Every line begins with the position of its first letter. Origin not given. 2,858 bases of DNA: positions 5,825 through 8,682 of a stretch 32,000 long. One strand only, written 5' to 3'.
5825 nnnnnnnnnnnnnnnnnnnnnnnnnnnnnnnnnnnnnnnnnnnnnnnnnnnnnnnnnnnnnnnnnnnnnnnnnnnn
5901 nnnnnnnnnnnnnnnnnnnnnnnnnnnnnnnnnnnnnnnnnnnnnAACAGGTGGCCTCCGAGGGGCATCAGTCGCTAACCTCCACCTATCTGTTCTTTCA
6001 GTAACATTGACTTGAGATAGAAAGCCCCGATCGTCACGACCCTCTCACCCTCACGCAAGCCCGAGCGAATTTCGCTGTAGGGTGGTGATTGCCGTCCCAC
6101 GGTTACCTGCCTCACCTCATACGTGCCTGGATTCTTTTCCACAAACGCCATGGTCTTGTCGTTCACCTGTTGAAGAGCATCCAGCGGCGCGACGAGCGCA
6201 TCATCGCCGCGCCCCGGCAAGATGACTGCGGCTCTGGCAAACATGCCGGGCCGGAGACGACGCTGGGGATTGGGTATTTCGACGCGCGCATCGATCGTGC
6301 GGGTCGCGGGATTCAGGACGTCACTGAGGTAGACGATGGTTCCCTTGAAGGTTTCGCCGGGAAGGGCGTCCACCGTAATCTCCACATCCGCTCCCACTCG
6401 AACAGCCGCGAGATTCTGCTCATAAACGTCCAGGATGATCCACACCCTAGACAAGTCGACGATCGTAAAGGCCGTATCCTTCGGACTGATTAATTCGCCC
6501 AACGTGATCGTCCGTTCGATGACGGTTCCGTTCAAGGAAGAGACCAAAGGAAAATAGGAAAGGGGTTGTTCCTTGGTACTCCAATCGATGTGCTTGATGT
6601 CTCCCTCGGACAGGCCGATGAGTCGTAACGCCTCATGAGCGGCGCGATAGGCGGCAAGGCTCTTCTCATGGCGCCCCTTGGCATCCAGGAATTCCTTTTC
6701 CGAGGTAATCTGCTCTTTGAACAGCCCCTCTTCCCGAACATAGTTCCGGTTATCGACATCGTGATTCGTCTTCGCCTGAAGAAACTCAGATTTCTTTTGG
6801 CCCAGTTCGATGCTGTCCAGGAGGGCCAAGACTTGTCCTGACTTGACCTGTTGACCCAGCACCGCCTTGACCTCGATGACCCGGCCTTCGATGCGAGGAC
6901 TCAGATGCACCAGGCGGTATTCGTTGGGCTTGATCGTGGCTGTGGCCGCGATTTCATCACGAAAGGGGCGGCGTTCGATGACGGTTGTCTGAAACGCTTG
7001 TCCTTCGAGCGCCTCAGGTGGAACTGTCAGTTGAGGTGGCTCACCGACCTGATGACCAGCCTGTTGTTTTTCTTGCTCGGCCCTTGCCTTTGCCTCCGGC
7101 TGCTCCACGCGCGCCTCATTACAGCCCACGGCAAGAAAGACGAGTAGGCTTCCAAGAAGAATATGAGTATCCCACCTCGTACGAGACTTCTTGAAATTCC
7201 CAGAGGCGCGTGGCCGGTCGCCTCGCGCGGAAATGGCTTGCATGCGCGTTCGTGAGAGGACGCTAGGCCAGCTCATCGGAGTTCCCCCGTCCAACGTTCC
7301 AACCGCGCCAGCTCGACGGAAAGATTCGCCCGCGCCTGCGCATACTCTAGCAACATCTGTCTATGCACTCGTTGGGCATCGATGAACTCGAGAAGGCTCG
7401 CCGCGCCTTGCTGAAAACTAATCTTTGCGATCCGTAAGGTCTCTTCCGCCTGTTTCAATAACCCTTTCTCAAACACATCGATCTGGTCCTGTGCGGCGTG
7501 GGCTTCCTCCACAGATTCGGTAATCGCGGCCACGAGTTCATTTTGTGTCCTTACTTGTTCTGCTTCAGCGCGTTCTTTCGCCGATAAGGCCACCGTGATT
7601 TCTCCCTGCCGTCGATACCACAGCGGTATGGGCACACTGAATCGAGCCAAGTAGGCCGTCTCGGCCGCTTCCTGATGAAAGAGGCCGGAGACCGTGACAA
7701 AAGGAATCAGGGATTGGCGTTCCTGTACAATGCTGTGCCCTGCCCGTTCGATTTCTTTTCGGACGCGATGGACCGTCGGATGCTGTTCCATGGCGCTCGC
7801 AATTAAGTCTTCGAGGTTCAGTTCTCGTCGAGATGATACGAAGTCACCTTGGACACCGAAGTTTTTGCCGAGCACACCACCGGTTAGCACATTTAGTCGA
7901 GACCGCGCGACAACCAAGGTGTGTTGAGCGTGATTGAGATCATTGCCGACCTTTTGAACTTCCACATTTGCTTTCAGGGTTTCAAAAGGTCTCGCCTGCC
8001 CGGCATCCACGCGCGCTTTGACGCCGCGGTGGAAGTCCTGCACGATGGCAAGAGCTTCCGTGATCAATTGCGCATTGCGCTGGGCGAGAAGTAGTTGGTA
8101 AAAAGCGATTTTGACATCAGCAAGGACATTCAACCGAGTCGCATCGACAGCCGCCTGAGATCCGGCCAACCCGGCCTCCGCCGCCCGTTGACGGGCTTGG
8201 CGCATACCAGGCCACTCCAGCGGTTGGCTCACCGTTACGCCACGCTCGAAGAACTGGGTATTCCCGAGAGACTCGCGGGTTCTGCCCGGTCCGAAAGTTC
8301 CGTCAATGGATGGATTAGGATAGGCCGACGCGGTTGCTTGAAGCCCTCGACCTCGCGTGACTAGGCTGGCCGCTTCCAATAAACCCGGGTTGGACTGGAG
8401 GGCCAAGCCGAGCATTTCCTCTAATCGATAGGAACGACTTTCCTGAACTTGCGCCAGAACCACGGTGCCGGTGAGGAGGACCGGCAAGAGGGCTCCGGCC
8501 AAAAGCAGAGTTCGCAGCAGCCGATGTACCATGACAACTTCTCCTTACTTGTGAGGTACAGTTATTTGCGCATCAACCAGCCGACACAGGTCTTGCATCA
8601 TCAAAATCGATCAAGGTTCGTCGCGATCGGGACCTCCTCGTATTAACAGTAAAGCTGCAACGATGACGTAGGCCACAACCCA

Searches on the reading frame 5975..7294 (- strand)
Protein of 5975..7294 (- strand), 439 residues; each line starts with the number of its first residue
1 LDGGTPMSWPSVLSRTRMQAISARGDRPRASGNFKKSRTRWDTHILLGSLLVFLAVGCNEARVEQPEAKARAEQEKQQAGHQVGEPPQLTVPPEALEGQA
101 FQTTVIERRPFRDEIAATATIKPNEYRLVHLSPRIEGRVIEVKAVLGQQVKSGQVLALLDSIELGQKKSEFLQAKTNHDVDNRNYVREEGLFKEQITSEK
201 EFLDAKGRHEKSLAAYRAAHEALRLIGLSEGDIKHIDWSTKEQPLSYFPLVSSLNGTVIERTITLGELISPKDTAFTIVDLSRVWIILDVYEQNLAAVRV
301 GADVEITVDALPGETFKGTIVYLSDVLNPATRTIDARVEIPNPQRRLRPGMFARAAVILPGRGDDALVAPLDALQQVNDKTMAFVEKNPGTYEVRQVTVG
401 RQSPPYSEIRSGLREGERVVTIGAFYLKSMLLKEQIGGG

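Call 7: search_protein_families(library=pfam, proteins=[window:5975-7294:-], max_evalue=0.001)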
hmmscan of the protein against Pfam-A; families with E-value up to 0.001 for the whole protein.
window:5975-7294:- (439 aa): 2 families
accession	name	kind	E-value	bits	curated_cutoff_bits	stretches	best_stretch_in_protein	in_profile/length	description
PF16576.10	HlyD_D23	-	1.1e-58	198.5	30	1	111-353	2-214/214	Barrel-sandwich domain of CusB or HlyD membrane-fusion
PF13437.12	HlyD_3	-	1.6e-18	67.8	22.2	1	250-350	2-106/106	HlyD family secretion protein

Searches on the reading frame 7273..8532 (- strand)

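Call 7: search_protein_families(library=pfam, proteins=[window:7273-8532:-], max_evalue=0.001)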
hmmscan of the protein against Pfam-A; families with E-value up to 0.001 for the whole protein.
window:7273-8532:- (419 aa): 1 family
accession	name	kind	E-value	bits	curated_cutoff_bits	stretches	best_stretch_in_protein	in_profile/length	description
PF02321.23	OEP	-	3.8e-47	160.9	22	2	37-218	1-187/187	Outer membrane efflux protein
